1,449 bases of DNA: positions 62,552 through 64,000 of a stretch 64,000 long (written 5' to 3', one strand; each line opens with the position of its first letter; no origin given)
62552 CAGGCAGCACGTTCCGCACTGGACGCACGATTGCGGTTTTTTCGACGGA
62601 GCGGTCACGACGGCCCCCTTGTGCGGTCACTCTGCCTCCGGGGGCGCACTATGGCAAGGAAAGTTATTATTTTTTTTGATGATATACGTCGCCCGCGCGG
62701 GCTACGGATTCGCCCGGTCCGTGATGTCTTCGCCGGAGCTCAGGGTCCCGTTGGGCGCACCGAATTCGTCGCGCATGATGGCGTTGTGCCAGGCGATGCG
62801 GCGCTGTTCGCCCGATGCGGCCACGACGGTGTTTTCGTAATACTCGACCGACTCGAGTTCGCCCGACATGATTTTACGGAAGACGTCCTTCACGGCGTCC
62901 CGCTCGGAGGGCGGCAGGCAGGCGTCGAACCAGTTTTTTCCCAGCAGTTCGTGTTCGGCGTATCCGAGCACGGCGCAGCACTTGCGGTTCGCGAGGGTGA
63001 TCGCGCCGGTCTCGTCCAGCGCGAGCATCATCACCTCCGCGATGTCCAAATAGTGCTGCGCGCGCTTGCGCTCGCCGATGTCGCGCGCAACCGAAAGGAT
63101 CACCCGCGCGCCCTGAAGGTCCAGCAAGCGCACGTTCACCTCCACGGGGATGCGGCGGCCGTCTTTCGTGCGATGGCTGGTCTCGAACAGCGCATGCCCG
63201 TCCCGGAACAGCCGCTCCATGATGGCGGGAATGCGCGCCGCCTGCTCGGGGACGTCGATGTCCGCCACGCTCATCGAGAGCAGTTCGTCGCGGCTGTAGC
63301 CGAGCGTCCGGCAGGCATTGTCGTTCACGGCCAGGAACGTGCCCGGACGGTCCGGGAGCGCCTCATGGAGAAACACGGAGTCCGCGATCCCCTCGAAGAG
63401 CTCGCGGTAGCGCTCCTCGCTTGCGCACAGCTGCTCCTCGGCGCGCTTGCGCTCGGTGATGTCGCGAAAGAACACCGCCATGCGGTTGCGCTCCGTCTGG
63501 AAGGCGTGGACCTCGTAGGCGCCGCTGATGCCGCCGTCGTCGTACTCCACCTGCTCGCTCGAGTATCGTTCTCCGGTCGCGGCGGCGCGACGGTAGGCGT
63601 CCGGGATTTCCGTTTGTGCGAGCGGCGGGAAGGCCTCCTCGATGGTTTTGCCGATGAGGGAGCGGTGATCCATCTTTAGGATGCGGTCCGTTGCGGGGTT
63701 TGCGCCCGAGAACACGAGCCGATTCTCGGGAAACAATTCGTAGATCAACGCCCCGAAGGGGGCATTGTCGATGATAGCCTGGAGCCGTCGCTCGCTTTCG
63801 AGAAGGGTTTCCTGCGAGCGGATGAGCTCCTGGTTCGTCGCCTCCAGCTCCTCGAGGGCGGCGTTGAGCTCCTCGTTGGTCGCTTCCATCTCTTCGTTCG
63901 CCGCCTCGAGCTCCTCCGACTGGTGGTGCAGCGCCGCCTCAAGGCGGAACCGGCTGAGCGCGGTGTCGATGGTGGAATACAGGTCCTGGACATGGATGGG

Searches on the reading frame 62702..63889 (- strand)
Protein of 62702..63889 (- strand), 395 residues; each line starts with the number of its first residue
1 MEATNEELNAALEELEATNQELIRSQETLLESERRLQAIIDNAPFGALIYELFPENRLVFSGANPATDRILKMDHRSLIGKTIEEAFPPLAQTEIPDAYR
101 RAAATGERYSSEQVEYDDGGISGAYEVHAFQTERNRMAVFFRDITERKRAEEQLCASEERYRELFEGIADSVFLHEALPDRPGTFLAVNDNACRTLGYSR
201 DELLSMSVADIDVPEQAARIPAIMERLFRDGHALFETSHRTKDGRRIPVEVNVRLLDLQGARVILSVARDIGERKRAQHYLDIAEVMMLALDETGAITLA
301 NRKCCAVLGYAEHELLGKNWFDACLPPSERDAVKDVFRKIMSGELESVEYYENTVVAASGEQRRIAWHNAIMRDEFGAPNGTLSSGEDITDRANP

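Call 27: search_protein_families(library=pfam, proteins=[window:62702-63889:-], max_evalue=0.00001)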
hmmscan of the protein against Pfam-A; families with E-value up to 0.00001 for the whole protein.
window:62702-63889:- (395 aa): 5 families
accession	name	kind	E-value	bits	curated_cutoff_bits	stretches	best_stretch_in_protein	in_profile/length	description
PF08448.16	PAS_4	-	1.2e-32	112.8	23.1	3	58-149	15-110/110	PAS fold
PF13426.13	PAS_9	-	3.8e-26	91.8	27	2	182-272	10-102/103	PAS domain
PF00989.32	PAS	-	4.8e-23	81.8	22.6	2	282-377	8-101/113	PAS fold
PF08447.18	PAS_3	-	4.6e-15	56.1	25.6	0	299-379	3-82/89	PAS fold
PF13188.13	PAS_8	-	2.1e-14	53.2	21.8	0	159-210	1-48/65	PAS domain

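Call 71: find_encoding_contigs(protein=window:62702-63889:-, flank=10000, max_places=1)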
Protein window:62702-63889:- (395 aa): no gene with exactly this product is on record in the collection.
